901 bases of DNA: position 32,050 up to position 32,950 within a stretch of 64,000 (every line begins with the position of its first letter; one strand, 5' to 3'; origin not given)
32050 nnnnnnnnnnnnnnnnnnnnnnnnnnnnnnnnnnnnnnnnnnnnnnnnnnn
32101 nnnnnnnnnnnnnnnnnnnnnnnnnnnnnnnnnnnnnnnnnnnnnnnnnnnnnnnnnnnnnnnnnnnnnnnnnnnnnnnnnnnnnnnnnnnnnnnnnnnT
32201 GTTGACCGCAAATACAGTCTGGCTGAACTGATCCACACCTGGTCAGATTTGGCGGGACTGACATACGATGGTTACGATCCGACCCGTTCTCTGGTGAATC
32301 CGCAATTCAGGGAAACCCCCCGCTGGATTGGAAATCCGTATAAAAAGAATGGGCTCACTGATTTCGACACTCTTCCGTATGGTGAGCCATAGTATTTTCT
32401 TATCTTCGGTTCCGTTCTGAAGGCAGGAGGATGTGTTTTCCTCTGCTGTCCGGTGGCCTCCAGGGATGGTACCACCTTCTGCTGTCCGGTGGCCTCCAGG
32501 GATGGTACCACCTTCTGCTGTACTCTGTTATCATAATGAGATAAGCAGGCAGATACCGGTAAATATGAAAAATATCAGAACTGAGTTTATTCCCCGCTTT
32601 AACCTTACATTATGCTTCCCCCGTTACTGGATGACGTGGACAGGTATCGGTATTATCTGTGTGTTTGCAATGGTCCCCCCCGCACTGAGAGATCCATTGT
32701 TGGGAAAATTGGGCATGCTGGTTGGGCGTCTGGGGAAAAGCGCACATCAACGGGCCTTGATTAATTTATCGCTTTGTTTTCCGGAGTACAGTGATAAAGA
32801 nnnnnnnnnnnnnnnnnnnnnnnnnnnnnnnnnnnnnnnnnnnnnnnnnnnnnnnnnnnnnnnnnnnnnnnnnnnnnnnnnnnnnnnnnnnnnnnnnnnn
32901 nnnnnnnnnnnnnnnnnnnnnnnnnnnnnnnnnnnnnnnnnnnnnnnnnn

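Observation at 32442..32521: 36-bp tandem duplication between ecf3 and msbB2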

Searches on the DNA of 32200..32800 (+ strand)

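Call 4: search_dna_similar(query=window:32200-32800:+, collection=plasmids, mode=near, max_rows=60, rows=spread)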
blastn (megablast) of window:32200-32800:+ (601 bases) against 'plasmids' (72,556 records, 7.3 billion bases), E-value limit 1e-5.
Records with a match: 511; places in all: 512; records where one place covers at least 80% of the query: 504.
Best place of each record, by identity: >=99% 492; 95-99% 1; 90-95% 10; 80-90% 8.
By first word of the organism name: Escherichia 509; Shigella 2.
By predicted mobility (MOB-suite, as given by PLSDB): non-mobilizable 310; mobilizable 108; conjugative 93.
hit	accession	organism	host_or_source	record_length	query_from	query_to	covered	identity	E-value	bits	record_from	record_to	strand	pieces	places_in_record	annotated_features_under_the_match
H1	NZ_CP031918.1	Escherichia coli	Homo sapiens,Clinical: Human (Homo ...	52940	1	601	100%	100.0%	5e-168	1126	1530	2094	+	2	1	lpxM: lauroyl-Kdo(2)-lipid IV(A) myristoyltransferase | cptA: phosphoethanolamine transferase CptA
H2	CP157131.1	Escherichia coli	culture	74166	1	601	100%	100.0%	5e-168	1126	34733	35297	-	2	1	lpxM: lauroyl-Kdo(2)-lipid IV(A) myristoyltransferase | cptA: phosphoethanolamine transferase CptA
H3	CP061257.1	Escherichia coli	Homo sapiens,cell culture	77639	1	601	100%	99.8%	2e-166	1121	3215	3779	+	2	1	lpxM: lauroyl-Kdo(2)-lipid IV(A) myristoyltransferase | cptA: phosphoethanolamine transferase CptA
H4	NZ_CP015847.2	Escherichia coli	Bos taurus,animal,feces (Bos taurus)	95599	1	601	100%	99.7%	2e-166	1115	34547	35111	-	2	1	lpxM: lauroyl-Kdo(2)-lipid IV(A) myristoyltransferase | cptA: phosphoethanolamine transferase CptA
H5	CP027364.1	Escherichia coli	-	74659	1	601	100%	99.7%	2e-166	1115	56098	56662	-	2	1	record has no annotation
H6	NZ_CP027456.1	Escherichia coli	Homo sapiens,stool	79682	1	601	100%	99.7%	2e-166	1115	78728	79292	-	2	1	lpxM: lauroyl-Kdo(2)-lipid IV(A) myristoyltransferase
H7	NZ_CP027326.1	Escherichia coli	Homo sapiens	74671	1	601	100%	99.7%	2e-166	1115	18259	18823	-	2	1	lpxM: lauroyl-Kdo(2)-lipid IV(A) myristoyltransferase | cptA: phosphoethanolamine transferase CptA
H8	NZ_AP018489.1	Escherichia coli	Homo sapiens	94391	1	601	100%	99.7%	2e-166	1115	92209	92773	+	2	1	lpxM: lauroyl-Kdo(2)-lipid IV(A) myristoyltransferase | cptA: phosphoethanolamine transferase CptA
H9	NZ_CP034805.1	Escherichia coli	stool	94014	1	601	100%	99.7%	2e-166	1115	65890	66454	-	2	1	lpxM: lauroyl-Kdo(2)-lipid IV(A) myristoyltransferase | cptA: phosphoethanolamine transferase CptA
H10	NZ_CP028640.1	Escherichia coli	cattle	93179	1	601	100%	99.7%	2e-166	1115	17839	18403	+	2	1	lpxM: lauroyl-Kdo(2)-lipid IV(A) myristoyltransferase | cptA: phosphoethanolamine transferase CptA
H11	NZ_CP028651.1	Escherichia coli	cattle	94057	1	601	100%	99.7%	2e-166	1115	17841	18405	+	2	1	lpxM: lauroyl-Kdo(2)-lipid IV(A) myristoyltransferase | cptA: phosphoethanolamine transferase CptA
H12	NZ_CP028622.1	Escherichia coli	cattle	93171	1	601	100%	99.7%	2e-166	1115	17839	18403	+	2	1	lpxM: lauroyl-Kdo(2)-lipid IV(A) myristoyltransferase | cptA: phosphoethanolamine transferase CptA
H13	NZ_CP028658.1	Escherichia coli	cattle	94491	1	601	100%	99.7%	2e-166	1115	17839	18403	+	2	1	lpxM: lauroyl-Kdo(2)-lipid IV(A) myristoyltransferase | cptA: phosphoethanolamine transferase CptA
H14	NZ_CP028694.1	Escherichia coli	cattle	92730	1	601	100%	99.7%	2e-166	1115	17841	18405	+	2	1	lpxM: lauroyl-Kdo(2)-lipid IV(A) myristoyltransferase | cptA: phosphoethanolamine transferase CptA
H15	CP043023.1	Escherichia coli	Homo sapiens,feces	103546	1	601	100%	99.7%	2e-166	1115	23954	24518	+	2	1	none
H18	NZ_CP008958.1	Escherichia coli O157:H7 str. EDL933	-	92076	1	601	100%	99.7%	2e-166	1115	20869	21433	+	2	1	lpxM: lauroyl-Kdo(2)-lipid IV(A) myristoyltransferase | cptA: phosphoethanolamine transferase CptA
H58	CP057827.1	Escherichia coli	culture,Pooled pig faecal samples ...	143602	1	601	100%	90.6%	3e-115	796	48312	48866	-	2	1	lpxM: lauroyl-Kdo(2)-lipid IV(A) myristoyltransferase | phosphoethanolamine transferase CptA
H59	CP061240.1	Escherichia coli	Homo sapiens,cell culture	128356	1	601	99%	89.4%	5e-104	740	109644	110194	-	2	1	lpxM: lauroyl-Kdo(2)-lipid IV(A) myristoyltransferase | phosphoethanolamine transferase CptA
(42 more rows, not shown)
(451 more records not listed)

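Call 5: search_dna_similar(query=window:32200-32800:+, collection=ecoli_genomes, mode=near, max_rows=60, rows=spread)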
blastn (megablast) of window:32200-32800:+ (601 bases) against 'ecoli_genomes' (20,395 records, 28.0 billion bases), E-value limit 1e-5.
Records with a match: 4752; places in all: 4762; records where one place covers at least 80% of the query: 539.
Genomes with a match: 4704 of 5426; with a place that covers at least 80% of the query: 538. Places per genome that has any: lowest 1, median 1, highest 3. On chromosomes: 4218 places; on plasmids: 544.
Best place of each record, by identity: >=99% 529; 95-99% 1; 90-95% 8; 80-90% 4214.
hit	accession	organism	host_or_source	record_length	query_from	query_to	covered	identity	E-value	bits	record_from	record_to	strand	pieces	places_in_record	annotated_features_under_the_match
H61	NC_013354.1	Escherichia coli O103:H2 str. 12009 strain 12009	-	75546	1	601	100%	100.0%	2e-167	1126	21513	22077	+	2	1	lpxM: lauroyl-Kdo(2)-lipid IV(A) myristoyltransferase | cptA: phosphoethanolamine transferase CptA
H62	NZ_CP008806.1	Escherichia coli O157:H7 str. SS17 strain SS17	Cattle feces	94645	1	601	100%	99.7%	1e-165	1115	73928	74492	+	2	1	lpxM: lauroyl-Kdo(2)-lipid IV(A) myristoyltransferase | cptA: phosphoethanolamine transferase CptA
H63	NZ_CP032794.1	Escherichia coli strain NZRM3614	missing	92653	1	601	100%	99.7%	1e-165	1115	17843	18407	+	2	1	lpxM: lauroyl-Kdo(2)-lipid IV(A) myristoyltransferase | cptA: phosphoethanolamine transferase CptA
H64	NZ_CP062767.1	Escherichia coli O157:H7 strain Z866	Bovine Faeces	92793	1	601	100%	99.7%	1e-165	1115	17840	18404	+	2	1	lpxM: lauroyl-Kdo(2)-lipid IV(A) myristoyltransferase | cptA: phosphoethanolamine transferase CptA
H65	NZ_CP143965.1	Escherichia coli strain PNUSAE147326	missing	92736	1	601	100%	99.7%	1e-165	1115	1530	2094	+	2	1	lpxM: lauroyl-Kdo(2)-lipid IV(A) myristoyltransferase | cptA: phosphoethanolamine transferase CptA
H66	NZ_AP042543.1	Escherichia coli strain OkiPb01689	bovine feces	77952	1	601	100%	99.7%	1e-165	1115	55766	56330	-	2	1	lpxM: lauroyl-Kdo(2)-lipid IV(A) myristoyltransferase | cptA: phosphoethanolamine transferase CptA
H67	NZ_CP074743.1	Escherichia coli strain RM6927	Homo sapiens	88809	1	601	100%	99.2%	4e-164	1098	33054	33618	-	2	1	lpxM: lauroyl-Kdo(2)-lipid IV(A) myristoyltransferase | cptA: phosphoethanolamine transferase CptA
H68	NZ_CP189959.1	Escherichia coli strain c1-17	Homo sapiens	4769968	1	190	32%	83.8%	3e-41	178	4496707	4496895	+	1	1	eptC: phosphoethanolamine transferase CptA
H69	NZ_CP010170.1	Escherichia coli strain H6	not applicable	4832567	1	190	32%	83.2%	1e-39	172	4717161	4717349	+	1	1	eptC: phosphoethanolamine transferase CptA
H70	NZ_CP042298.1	Escherichia coli strain RM9088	crow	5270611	1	190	32%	83.2%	1e-39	172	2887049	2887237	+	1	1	eptC: phosphoethanolamine transferase CptA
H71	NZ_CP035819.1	Escherichia coli strain WS3294A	Homo sapiens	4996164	1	190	32%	83.2%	1e-39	172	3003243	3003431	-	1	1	eptC: phosphoethanolamine transferase CptA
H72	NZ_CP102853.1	Escherichia coli strain 573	Gallus gallus (chicken)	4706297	1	190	32%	83.2%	1e-39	172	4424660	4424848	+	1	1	eptC: phosphoethanolamine transferase CptA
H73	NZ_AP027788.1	Escherichia coli strain 2017.04.02CC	Homo sapiens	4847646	1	190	32%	83.2%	1e-39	172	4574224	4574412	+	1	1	eptC: phosphoethanolamine transferase CptA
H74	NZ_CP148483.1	Escherichia coli strain Z1323CEC0004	Chicken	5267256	1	190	32%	83.2%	1e-39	172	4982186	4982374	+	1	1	eptC: phosphoethanolamine transferase CptA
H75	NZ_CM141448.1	Escherichia coli strain LFB1-1-1R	wolf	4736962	1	190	32%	83.2%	1e-39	172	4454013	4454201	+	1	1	eptC: phosphoethanolamine transferase CptA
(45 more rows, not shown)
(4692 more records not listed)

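Call 6: search_dna_similar(query=window:32460-32503:+, collection=plasmids, mode=near, max_rows=60, max_evalue=0.001)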
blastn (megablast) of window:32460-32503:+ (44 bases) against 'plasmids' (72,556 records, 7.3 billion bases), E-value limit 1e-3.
No match.

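Call 7: search_dna_similar(query=window:32460-32503:+, collection=ecoli_genomes, mode=near, max_rows=60, max_evalue=0.001)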
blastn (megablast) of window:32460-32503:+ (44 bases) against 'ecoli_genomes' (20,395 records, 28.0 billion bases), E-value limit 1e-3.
No match.

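Call 8: search_dna_similar(query=window:32478-32540:+, collection=ecoli_genomes, mode=near, max_rows=10, max_evalue=0.001)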
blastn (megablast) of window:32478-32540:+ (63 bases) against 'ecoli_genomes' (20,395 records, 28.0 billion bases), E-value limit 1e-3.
Records with a match: 530; places in all: 531; records where one place covers at least 80% of the query: 530.
Genomes with a match: 529 of 5426; with a place that covers at least 80% of the query: 529. Places per genome that has any: lowest 1, median 1, highest 2. On chromosomes: 0 places; on plasmids: 531.
Best place of each record, by identity: >=99% 423; 95-99% 107.
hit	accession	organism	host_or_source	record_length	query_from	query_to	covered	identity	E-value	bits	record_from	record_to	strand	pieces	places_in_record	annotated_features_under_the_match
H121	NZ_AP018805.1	Escherichia coli strain E2863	Bos taurus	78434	1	63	100%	100.0%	4e-24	117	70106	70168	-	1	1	lpxM: lauroyl-Kdo(2)-lipid IV(A) myristoyltransferase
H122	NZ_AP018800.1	Escherichia coli strain E2855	Bos taurus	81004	1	63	100%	100.0%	4e-24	117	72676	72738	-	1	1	lpxM: lauroyl-Kdo(2)-lipid IV(A) myristoyltransferase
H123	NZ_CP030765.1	Escherichia coli strain 2017C-4109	missing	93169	1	63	100%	100.0%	4e-24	117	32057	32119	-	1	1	lpxM: lauroyl-Kdo(2)-lipid IV(A) myristoyltransferase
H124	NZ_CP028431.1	Escherichia coli strain RM9131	Bos taurus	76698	1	63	100%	100.0%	4e-24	117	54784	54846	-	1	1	lpxM: lauroyl-Kdo(2)-lipid IV(A) myristoyltransferase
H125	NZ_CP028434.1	Escherichia coli strain RM9975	Corvus brachyrhynchos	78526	1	63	100%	100.0%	4e-24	117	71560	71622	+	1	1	lpxM: lauroyl-Kdo(2)-lipid IV(A) myristoyltransferase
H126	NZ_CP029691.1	Escherichia coli strain SD134209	Homo sapiens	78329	1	63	100%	100.0%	4e-24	117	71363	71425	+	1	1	lpxM: lauroyl-Kdo(2)-lipid IV(A) myristoyltransferase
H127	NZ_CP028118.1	Escherichia coli O111 str. RM9322 strain RM9322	Creek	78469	1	63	100%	100.0%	4e-24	117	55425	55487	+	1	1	lpxM: lauroyl-Kdo(2)-lipid IV(A) myristoyltransferase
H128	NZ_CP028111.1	Escherichia coli O121 str. RM8352 strain RM8352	creek sediment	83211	1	63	100%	100.0%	4e-24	117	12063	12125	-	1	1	lpxM: lauroyl-Kdo(2)-lipid IV(A) myristoyltransferase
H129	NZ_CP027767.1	Escherichia coli strain 2013C-3342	Homo sapiens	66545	1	63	100%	100.0%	4e-24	117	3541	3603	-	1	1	lpxM: lauroyl-Kdo(2)-lipid IV(A) myristoyltransferase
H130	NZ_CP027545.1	Escherichia coli strain 2013C-3264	Homo sapiens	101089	1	63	100%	100.0%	4e-24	117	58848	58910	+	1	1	lpxM: lauroyl-Kdo(2)-lipid IV(A) myristoyltransferase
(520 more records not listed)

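Call 10: get_annotated_region(hit=H61, flank=4000)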
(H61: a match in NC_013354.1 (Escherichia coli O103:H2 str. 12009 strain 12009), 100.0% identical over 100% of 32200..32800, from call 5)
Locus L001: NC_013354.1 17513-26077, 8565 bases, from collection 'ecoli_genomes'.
description: Escherichia coli O103:H2 str. 12009 plasmid pO103, complete sequence
organism: Escherichia coli O103:H2 str. 12009 strain 12009 (NCBI taxid 585395)
replicon: plasmid pO103; assembly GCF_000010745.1
host: -; source: -; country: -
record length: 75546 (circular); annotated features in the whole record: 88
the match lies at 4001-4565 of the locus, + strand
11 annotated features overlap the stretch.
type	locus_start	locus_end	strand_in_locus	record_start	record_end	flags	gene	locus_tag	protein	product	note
CDS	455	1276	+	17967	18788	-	-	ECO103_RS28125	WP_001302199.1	polysaccharide deacetylase family protein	-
CDS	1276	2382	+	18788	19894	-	-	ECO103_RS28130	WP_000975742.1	glycosyltransferase family 4 protein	-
CDS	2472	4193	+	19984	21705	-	cptA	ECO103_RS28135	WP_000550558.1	phosphoethanolamine transferase CptA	-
CDS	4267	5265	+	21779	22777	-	lpxM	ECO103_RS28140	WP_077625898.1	lauroyl-Kdo(2)-lipid IV(A) myristoyltransferase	LpxM is lauroyl-Kdo(2)-lipid IV(A) myristoyltransferase, an enzyme characterized in Escherichia coli and involved in ...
CDS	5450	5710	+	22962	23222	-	tnpA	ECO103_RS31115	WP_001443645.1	IS66-like element accessory protein TnpA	-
CDS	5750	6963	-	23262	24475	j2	-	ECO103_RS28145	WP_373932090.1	IS3 family transposase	programmed frameshift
sequence_feature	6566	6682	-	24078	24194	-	-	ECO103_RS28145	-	-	AL1L pseudoknot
CDS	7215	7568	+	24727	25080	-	cmi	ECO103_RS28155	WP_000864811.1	colicin M immunity protein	-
CDS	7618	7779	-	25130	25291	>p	-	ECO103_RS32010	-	lipid II-degrading bacteriocin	incomplete; partial in the middle of a contig; missing N-terminus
CDS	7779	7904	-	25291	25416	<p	-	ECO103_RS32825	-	hypothetical protein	incomplete; partial in the middle of a contig; missing C-terminus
CDS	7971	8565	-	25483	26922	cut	ehxD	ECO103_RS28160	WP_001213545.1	enterohemolysin T1SS ABC transporter subunit EhxD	-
